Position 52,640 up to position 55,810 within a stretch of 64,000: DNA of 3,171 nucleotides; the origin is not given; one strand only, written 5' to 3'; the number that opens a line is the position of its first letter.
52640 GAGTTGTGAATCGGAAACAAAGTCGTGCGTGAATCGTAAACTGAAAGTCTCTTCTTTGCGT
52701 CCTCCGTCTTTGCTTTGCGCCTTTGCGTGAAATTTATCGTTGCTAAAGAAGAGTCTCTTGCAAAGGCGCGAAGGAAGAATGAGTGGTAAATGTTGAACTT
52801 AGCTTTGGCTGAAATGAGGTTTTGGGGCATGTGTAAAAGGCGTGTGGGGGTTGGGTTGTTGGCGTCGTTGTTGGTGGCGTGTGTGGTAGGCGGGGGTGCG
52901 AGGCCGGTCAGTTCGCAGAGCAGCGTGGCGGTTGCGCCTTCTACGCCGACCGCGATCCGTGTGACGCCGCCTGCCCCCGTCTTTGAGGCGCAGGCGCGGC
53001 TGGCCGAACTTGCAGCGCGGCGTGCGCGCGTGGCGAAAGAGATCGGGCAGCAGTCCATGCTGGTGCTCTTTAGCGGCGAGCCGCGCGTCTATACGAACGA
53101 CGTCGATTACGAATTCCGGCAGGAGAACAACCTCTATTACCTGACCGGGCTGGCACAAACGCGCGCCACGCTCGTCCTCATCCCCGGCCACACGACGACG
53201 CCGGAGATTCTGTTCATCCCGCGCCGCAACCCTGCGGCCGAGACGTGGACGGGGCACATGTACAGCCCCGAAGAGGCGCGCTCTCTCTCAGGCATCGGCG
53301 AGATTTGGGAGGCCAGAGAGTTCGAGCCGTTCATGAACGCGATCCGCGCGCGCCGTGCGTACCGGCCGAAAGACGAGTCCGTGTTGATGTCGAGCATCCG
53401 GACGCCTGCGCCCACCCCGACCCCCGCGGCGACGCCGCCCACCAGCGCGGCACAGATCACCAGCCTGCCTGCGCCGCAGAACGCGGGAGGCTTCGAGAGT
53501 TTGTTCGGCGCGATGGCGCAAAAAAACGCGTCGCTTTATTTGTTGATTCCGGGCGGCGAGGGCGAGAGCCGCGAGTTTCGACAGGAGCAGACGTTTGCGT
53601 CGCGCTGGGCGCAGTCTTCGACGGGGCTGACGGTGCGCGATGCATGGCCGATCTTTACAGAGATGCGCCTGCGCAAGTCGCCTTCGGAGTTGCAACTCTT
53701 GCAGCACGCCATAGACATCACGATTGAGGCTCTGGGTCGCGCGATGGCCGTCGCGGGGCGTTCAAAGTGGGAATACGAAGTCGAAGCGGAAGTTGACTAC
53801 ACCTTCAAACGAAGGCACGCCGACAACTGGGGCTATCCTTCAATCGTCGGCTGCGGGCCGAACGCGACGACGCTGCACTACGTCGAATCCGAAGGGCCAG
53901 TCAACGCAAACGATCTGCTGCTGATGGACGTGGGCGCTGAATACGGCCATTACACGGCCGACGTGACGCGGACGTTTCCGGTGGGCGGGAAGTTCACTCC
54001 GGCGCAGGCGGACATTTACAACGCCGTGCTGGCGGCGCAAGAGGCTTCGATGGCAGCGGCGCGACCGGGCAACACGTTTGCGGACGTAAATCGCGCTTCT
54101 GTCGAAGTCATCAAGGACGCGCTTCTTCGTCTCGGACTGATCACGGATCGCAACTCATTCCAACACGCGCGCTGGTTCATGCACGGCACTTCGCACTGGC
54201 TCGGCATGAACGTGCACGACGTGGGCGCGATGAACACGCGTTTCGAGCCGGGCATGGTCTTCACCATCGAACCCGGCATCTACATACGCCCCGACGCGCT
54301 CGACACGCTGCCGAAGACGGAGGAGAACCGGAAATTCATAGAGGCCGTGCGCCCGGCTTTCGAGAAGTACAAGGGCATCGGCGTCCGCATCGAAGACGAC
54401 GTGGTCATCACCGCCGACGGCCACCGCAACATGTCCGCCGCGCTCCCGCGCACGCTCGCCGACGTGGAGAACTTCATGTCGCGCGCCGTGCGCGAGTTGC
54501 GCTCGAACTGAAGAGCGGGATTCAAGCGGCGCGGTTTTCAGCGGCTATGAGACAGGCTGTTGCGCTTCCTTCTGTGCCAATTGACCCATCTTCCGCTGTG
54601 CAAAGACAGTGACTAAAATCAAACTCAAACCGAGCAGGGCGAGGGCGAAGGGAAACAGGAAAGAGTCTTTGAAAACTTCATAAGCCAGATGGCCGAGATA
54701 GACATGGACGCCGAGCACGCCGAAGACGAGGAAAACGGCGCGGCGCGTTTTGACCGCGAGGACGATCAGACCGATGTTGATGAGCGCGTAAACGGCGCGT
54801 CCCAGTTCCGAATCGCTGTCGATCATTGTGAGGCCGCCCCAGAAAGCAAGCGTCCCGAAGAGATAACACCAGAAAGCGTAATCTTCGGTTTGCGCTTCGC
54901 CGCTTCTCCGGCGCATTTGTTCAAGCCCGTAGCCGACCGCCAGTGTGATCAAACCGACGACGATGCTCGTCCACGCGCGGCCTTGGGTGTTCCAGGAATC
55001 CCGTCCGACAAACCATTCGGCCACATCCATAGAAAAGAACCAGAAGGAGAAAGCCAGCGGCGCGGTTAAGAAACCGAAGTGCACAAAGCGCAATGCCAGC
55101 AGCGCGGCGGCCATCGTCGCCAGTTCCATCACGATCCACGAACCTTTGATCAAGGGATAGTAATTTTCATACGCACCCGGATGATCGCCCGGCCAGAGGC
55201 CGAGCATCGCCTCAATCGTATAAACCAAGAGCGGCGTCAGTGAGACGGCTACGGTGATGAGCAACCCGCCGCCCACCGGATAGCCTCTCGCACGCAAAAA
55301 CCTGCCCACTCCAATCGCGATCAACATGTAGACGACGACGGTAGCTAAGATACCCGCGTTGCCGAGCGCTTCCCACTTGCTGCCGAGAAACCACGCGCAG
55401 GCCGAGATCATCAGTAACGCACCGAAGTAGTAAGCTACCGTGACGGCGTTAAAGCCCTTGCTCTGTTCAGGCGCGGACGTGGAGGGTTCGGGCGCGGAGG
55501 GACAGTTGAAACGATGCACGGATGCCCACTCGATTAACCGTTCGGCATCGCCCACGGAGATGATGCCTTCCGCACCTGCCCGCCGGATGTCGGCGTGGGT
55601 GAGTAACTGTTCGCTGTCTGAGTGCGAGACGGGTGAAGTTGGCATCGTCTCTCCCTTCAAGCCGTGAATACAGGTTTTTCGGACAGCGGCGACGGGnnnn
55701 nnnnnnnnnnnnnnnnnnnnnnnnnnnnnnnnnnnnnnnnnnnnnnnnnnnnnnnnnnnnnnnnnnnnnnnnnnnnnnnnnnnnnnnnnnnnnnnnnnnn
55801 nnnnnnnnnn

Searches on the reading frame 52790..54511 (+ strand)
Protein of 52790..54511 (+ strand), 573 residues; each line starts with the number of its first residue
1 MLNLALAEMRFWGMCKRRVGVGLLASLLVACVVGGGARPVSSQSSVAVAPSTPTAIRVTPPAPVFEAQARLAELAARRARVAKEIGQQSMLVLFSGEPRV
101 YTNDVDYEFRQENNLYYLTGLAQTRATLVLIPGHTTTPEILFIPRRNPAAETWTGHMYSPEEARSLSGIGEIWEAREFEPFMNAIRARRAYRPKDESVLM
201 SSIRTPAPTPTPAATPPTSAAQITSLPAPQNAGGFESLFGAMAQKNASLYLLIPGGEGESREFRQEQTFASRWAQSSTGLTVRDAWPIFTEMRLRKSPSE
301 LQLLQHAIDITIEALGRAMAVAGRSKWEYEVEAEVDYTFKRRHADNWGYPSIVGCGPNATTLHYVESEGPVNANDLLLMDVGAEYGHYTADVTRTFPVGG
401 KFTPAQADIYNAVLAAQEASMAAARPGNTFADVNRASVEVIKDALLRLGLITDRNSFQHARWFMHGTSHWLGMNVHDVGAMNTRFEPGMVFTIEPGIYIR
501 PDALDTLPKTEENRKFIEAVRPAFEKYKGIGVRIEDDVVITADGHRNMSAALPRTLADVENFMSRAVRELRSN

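Call 44: search_protein_families(library=pfam, proteins=[window:52790-54511:+], max_evalue=0.0001)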
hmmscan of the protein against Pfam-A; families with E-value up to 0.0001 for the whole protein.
window:52790-54511:+ (573 aa): 2 families
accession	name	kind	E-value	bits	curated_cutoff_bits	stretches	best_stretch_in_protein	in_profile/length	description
PF00557.29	Peptidase_M24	-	2.9e-59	200.8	23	1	303-542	2-208/208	Metallopeptidase family M24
PF05195.22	AMP_N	-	2.2e-27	95.6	24.6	1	75-187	2-115/121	Aminopeptidase P, N-terminal domain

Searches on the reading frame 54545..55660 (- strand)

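Call 45: search_protein_families(library=pfam, proteins=[window:54545-55660:-], max_evalue=0.0001)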
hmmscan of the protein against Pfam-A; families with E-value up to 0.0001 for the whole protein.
window:54545-55660:- (371 aa): 1 family
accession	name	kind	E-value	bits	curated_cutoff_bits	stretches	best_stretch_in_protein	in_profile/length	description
PF09925.14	DUF2157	-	1e-06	29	32.4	1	64-142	26-106/146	Predicted membrane protein (DUF2157)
